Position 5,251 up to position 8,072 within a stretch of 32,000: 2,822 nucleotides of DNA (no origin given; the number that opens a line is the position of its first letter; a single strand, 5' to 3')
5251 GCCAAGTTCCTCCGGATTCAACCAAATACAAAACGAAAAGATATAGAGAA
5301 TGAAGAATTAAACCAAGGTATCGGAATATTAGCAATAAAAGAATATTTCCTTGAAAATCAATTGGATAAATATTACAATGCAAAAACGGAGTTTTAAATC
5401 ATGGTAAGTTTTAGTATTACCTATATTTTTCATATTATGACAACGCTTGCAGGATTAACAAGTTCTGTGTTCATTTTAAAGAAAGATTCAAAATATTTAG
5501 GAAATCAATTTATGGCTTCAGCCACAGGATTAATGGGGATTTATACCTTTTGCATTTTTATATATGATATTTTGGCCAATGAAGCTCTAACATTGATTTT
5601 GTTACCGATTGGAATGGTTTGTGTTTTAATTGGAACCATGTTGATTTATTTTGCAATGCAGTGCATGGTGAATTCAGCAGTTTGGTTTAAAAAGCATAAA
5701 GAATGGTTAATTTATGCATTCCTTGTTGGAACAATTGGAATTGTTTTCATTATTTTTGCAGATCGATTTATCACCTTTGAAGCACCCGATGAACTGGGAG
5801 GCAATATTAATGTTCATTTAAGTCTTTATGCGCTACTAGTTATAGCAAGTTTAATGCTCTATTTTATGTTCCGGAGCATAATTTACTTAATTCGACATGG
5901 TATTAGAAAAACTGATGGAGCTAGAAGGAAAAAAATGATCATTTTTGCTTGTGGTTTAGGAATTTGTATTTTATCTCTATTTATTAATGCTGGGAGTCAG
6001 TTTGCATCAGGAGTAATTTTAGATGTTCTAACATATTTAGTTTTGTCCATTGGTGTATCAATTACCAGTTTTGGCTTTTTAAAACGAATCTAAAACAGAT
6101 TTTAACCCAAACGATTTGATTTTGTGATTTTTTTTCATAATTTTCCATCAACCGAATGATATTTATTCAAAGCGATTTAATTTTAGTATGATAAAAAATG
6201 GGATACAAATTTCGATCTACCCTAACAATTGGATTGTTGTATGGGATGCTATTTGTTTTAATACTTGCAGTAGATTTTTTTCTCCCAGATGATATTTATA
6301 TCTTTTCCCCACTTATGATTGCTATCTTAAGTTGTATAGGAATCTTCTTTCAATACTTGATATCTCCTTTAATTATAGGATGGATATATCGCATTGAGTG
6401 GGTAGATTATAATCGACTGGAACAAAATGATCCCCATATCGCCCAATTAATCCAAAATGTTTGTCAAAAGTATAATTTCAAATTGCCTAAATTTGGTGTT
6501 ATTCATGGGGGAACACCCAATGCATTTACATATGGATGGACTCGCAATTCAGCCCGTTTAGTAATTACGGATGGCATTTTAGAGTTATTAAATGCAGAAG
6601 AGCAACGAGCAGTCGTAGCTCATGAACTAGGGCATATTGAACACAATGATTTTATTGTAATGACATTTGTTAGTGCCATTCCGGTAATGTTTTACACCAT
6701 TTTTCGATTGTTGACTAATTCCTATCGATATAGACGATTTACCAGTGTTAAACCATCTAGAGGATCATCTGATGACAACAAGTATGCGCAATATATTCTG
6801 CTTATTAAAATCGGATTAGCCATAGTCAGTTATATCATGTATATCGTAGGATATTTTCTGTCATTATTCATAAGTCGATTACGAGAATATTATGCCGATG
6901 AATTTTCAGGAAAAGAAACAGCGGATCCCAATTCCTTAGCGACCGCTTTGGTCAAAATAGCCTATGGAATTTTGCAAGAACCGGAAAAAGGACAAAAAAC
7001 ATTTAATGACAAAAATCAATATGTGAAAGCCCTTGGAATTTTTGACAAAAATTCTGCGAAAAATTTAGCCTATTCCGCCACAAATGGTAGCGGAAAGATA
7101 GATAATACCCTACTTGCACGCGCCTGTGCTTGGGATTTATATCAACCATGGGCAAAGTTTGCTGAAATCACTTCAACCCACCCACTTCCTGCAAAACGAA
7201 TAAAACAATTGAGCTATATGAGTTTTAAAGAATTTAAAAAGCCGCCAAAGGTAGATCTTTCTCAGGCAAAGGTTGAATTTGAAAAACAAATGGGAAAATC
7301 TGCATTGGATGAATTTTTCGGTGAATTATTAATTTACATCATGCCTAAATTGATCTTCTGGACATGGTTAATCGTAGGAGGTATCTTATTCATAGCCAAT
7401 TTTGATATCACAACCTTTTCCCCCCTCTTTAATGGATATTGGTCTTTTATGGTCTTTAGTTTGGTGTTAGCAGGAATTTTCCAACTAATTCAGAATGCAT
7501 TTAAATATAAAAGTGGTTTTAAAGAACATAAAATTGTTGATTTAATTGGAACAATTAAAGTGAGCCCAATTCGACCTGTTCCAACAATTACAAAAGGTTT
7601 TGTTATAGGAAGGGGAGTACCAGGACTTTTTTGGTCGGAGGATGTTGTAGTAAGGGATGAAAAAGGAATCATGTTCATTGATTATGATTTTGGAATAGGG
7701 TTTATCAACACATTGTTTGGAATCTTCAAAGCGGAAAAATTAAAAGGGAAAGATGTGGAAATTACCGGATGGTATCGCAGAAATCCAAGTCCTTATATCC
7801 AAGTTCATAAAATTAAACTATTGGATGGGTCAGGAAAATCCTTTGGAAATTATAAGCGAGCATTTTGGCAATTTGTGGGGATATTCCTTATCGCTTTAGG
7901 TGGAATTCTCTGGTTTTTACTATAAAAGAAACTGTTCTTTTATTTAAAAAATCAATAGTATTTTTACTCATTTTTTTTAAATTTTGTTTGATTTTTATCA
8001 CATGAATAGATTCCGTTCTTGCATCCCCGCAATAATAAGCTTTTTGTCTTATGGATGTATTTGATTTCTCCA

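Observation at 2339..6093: Tightly coupled operon: zinc-ribbon Ser/Thr kinase with FHA-like tail, PPP phosphatase and a bare 7-TM protein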

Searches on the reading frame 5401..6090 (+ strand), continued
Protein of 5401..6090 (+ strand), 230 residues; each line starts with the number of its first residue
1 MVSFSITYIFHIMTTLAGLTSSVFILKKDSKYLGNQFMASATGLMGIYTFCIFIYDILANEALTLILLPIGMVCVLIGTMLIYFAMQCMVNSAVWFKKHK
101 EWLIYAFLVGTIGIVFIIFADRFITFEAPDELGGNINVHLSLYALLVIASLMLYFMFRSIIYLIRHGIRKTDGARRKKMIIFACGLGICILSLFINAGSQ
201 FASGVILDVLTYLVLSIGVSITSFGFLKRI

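Call 87: find_encoding_contigs(protein=P0127, flank=7000, max_places=2)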
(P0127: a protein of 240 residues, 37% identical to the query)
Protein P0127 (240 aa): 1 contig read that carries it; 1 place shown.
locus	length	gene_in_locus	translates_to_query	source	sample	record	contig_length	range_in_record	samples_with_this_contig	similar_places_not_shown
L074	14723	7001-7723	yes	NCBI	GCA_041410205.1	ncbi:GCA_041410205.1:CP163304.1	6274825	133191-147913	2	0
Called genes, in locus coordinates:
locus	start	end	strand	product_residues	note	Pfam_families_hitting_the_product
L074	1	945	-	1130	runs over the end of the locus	-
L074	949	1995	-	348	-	PF02463:SMC_N (faint), PF00005:ABC_tran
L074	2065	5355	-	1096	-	PF02687:FtsX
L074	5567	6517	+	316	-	PF00389:2-Hacid_dh, PF02826:2-Hacid_dh_C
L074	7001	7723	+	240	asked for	-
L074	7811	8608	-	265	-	PF01015:Ribosomal_S3Ae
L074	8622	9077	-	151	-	PF08069:Ribosomal_S13_N, PF00312:Ribosomal_S15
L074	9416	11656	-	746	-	PF00496:SBP_bac_5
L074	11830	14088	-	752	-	PF00496:SBP_bac_5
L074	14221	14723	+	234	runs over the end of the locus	PF01725:Ham1p_like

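Call 91: search_protein_families(library=padloc, proteins=[window:5401-6090:+], max_evalue=0.001)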
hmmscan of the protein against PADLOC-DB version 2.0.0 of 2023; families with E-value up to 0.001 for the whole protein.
window:5401-6090:+ (230 aa): 0 families

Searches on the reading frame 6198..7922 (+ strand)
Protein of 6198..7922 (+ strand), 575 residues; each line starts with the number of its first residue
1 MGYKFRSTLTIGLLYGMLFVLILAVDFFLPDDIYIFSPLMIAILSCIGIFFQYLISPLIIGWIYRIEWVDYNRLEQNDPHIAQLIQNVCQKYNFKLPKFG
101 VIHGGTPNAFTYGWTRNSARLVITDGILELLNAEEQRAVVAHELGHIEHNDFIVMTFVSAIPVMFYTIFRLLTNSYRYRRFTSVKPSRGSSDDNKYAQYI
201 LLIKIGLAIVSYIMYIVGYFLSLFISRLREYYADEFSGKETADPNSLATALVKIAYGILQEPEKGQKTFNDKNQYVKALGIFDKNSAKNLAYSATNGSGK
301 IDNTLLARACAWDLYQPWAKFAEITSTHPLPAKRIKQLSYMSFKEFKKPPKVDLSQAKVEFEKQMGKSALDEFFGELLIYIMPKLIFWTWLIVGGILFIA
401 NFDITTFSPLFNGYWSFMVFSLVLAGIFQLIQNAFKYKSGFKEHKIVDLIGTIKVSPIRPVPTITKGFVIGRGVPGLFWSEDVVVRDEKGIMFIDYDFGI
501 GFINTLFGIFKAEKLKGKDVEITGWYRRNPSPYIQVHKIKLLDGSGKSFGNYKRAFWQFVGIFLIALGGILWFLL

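Call 3: search_protein_families(library=pfam, proteins=[window:6198-7922:+], max_evalue=0.1)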
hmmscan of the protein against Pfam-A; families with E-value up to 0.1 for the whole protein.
window:6198-7922:+ (575 aa): 4 families
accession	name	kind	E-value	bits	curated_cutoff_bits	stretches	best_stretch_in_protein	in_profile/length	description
PF01435.24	Peptidase_M48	-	9.7e-32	110.7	20.3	1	76-341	2-185/186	Peptidase family M48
PF05569.17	Peptidase_M56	-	3.6e-05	23.5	31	1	119-166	176-223/296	BlaR1 peptidase M56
PF09682.15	Phage_holin_6_1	-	0.00033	21.4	24.9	1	208-295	4-86/101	Bacteriophage holin of superfamily 6 (Holin_LLH)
PF06114.19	Peptidase_M78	-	0.015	15.5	22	1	130-153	36-59/123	IrrE N-terminal-like domain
